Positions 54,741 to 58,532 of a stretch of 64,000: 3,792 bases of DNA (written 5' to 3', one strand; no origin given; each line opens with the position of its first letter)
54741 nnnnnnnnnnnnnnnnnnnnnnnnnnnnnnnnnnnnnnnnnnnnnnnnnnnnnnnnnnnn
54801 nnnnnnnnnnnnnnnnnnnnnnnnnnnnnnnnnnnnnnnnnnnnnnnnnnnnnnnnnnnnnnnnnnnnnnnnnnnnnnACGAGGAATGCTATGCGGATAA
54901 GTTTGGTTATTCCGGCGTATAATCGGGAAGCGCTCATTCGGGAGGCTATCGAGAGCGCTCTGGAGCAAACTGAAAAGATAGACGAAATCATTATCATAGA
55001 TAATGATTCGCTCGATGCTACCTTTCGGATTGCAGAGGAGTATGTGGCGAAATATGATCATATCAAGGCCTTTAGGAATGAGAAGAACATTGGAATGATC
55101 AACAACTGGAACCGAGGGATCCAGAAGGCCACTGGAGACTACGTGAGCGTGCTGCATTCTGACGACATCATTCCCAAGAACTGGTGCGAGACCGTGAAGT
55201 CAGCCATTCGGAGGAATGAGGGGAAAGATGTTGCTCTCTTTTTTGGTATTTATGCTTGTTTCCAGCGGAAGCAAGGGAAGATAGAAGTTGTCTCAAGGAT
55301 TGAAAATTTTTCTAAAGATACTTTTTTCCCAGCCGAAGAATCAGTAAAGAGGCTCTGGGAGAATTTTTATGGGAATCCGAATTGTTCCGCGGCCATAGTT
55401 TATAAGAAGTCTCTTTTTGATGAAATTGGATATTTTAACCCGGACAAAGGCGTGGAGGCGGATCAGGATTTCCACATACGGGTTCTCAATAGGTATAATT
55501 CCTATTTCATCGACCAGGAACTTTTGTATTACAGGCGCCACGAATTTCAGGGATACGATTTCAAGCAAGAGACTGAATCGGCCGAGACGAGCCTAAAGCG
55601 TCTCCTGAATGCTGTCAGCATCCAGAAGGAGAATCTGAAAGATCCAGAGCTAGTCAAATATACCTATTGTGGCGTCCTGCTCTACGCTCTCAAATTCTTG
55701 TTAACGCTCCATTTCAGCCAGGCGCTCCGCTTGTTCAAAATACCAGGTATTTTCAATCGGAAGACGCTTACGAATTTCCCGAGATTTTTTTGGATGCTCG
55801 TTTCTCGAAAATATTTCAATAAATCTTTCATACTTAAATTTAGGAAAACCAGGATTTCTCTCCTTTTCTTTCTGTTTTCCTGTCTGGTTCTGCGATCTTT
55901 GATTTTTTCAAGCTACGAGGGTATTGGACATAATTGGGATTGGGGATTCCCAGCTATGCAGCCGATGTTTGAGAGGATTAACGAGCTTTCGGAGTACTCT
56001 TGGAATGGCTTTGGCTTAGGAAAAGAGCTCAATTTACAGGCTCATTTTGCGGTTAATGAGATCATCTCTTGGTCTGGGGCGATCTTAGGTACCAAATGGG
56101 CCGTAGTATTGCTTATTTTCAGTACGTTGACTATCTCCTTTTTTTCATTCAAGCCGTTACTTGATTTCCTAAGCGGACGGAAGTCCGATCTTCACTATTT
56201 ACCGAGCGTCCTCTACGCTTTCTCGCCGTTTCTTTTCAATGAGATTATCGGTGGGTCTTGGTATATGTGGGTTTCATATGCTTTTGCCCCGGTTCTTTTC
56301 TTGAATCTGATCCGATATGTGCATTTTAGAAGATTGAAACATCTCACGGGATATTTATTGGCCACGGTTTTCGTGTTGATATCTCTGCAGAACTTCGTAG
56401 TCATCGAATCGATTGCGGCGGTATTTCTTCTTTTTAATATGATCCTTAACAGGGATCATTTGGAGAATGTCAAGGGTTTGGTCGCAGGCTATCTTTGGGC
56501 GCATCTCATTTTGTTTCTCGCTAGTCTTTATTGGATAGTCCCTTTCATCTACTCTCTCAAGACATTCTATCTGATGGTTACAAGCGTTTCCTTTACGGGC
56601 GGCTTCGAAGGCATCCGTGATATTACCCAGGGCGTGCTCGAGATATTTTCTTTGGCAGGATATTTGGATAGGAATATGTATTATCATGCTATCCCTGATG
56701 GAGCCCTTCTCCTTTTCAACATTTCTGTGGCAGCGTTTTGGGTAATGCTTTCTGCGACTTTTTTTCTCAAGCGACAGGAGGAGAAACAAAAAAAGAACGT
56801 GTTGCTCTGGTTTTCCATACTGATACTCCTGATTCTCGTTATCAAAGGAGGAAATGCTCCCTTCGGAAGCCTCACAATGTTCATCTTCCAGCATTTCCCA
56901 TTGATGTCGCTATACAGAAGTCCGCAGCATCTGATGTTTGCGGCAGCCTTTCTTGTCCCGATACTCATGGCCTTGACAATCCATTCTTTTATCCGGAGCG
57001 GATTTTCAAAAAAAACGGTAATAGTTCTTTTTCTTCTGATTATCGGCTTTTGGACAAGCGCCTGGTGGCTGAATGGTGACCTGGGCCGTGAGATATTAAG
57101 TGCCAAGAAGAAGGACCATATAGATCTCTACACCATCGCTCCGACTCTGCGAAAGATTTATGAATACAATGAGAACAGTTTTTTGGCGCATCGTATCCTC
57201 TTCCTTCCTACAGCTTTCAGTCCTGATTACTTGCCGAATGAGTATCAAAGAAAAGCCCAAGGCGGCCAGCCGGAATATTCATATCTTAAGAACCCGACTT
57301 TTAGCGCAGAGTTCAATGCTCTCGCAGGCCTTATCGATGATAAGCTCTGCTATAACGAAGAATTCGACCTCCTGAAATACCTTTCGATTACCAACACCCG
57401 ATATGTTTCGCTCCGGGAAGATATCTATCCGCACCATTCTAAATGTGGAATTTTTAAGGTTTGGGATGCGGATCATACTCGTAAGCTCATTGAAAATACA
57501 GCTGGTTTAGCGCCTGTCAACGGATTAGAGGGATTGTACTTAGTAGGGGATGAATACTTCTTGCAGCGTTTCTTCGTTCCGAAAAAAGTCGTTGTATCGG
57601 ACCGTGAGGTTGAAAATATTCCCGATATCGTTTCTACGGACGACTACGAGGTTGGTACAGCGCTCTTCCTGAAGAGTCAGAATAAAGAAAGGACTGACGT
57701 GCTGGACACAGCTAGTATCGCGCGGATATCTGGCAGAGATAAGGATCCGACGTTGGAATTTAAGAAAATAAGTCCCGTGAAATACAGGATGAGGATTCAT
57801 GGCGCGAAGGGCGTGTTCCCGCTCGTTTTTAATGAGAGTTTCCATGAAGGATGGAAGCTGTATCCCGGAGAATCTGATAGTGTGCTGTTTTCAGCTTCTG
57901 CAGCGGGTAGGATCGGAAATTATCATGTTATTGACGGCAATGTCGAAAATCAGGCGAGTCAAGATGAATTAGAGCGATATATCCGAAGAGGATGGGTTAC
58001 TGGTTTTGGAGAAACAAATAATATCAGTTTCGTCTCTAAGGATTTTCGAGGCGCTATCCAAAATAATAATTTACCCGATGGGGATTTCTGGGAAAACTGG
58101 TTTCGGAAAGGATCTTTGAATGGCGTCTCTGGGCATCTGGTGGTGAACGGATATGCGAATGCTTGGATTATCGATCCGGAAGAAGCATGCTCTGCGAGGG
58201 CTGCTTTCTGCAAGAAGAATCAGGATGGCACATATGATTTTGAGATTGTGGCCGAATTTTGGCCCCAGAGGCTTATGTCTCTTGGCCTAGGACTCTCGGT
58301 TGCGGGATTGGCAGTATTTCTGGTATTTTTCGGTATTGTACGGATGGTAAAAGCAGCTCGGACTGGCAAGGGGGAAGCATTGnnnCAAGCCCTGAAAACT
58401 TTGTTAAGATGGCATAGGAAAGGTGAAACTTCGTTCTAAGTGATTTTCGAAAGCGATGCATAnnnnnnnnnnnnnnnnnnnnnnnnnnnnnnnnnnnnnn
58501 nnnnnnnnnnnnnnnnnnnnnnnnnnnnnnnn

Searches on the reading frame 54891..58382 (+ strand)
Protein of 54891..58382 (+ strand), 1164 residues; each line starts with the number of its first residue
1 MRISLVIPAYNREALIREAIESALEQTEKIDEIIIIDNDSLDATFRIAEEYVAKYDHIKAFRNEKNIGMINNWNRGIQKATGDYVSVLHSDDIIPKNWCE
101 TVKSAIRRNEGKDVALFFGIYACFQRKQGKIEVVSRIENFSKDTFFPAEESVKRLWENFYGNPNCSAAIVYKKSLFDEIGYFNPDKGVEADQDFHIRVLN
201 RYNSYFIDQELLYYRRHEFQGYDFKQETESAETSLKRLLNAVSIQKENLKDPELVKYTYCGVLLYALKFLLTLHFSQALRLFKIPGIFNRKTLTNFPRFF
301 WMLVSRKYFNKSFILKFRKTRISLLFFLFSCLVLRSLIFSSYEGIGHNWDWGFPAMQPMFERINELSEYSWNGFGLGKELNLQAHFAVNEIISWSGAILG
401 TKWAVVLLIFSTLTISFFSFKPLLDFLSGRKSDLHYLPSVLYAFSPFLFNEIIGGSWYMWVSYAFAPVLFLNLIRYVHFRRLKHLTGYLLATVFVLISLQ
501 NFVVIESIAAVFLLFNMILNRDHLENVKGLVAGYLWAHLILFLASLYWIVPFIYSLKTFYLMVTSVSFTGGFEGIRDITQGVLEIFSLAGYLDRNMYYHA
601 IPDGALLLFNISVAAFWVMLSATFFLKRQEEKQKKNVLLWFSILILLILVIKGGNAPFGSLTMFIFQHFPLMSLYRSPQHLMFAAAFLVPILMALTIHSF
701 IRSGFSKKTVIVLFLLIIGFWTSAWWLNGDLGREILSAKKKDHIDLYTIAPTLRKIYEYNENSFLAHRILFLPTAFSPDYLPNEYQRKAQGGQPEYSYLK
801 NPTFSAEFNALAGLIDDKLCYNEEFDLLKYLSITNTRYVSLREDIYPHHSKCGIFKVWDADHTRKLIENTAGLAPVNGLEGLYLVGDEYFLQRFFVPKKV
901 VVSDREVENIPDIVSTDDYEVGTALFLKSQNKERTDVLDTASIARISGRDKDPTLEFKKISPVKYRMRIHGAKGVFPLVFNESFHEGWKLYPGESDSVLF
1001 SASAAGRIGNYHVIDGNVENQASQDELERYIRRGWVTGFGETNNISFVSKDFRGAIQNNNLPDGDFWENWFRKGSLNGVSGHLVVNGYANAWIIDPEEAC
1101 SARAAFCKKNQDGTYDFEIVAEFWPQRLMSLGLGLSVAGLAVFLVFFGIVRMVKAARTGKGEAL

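Call 7: search_protein_families(library=pfam, proteins=[window:54891-58382:+], max_evalue=0.001)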
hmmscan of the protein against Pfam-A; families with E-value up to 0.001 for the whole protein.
window:54891-58382:+ (1164 aa): 3 families
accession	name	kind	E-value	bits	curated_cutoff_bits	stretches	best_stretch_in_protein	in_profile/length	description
PF00535.33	Glycos_transf_2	-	6.5e-31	108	23.3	1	4-118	1-115/168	Glycosyl transferase family 2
PF13641.12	Glyco_tranf_2_3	-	2.9e-10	41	27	1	3-97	3-102/230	Glycosyltransferase like family 2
PF10111.15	Glyco_tranf_2_2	-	6.5e-08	32.8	27.3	1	4-216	1-218/276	Glycosyltransferase like family 2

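Call 21: search_protein_families(library=ncbifam, proteins=[window:54891-58382:+], max_evalue=0.01)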
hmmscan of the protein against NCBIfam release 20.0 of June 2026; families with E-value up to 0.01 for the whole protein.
window:54891-58382:+ (1164 aa): 22 families
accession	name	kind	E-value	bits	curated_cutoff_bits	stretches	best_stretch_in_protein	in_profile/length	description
TIGR04283.1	glyco_like_mftF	equivalog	1e-17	64.5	182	1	3-212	1-183/221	TIGR04283 family arsenosugar biosynthesis glycosyltransferase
NF007482.0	PRK10073.1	equivalog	3.9e-17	62.3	423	1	2-121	7-124/334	glycosyltransferase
NF053739.1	GlytfEpsEBac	equivalog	1.7e-15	56.7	450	1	2-97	2-98/265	glycosyltransferase EpsE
NF047683.1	TeichurnBiosyTuaG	equivalog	2.9e-14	53.3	400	1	3-127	8-129/252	teichuronic acid biosynthesis protein TuaG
NF050050.1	ProtGlycPglI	equivalog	3.5e-14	52.9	500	1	2-217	3-203/306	GalNAc(5)-diNAcBac-PP-undecaprenol beta-1,3-glucosyltransferase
NF041394.1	GtaseAglG_Halo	equivalog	8.8e-13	48.2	440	1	1-110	1-111/304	glucosyl-dolichyl phosphate glucuronosyltransferase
TIGR03937.1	PgaC_IcaA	equivalog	7.6e-12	44.9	422.3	1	2-97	46-141/407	poly-beta-1,6-N-acetyl-D-glucosamine synthase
NF038302.1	EPS_HpsE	equivalog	1.9e-11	43.5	300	1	2-102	2-107/307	hormogonium polysaccharide biosynthesis glycosyltransferase HpsE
NF041875.1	EPS_EpsD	equivalog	2.1e-09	37.2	370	1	3-110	1-107/325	exopolysaccharide biosynthesis glycosyltransferase EpsD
NF010496.0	PRK13915.1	equivalog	1.3e-08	34.3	262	1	2-91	32-126/307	glucosyl-3-phosphoglycerate synthase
NF007453.0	PRK10018.1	equivalog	2.6e-08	33.9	382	1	3-178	8-175/280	colanic acid biosynthesis glycosyltransferase WcaA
TIGR03965.1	mycofact_glyco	equivalog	3.9e-08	32.6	280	1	3-106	76-179/467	mycofactocin biosynthesis glycosyltransferase MftF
NF047588.1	GlcsyltransPgfSStrep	equivalog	5.6e-08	32.3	500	1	1-97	1-101/308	glycosyltransferase PgfS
TIGR03111.1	glyc2_xrt_Gpos1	hypoth_equivalog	8.4e-08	31.4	363.95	1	3-109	51-156/439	TIGR03111 family XrtG-associated glycosyltransferase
TIGR04017.1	WcaA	equivalog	1.6e-07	31.2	495.75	1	3-178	7-174/279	colanic acid biosynthesis glycosyltransferase WcaA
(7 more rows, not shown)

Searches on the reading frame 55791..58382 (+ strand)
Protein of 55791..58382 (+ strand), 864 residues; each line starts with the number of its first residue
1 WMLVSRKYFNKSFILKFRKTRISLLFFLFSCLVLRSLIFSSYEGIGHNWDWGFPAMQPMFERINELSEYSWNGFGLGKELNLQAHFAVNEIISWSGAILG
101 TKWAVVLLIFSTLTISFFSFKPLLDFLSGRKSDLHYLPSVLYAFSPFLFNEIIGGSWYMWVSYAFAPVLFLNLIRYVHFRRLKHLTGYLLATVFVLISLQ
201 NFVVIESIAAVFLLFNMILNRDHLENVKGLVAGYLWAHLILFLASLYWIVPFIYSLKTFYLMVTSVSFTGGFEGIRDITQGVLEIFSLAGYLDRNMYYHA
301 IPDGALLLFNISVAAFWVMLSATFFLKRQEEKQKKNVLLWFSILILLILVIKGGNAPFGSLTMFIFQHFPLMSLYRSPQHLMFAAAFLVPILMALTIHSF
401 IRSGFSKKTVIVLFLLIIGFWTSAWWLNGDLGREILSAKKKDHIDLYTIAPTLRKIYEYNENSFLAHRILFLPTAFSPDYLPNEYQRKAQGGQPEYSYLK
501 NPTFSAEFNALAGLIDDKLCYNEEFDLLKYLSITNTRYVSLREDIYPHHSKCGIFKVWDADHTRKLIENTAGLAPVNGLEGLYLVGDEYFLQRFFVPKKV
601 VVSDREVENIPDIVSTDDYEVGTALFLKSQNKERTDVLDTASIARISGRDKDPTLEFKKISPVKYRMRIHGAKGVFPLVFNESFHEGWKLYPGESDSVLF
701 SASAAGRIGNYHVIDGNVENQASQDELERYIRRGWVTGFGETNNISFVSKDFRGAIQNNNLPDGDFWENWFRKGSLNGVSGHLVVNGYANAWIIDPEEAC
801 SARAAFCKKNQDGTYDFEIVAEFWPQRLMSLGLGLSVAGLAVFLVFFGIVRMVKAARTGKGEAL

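Call 60: search_protein_families(library=pfam, proteins=[window:55791-58382:+], max_evalue=5)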
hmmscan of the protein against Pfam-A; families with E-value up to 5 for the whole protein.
window:55791-58382:+ (864 aa): 0 families

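Call 61: search_solved_structures(query=window:55791-58382:+, max_evalue=10)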
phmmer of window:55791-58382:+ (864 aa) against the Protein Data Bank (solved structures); distinct sequences matched with E-value up to 10: 4.
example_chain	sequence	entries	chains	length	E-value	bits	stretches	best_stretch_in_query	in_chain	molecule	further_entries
8waf_A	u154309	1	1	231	1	10.6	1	643-685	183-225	Protein CHUP1, chloroplastic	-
1ylk_A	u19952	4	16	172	1.1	10.5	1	526-576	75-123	Hypothetical protein Rv1284/MT1322 | Beta-carbonic anhydrase 1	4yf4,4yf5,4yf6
8wag_A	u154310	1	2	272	1.3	10.2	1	643-685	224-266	Protein CHUP1, chloroplastic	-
9nz5_A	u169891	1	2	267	9.3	7.4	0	340-427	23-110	Membrane protein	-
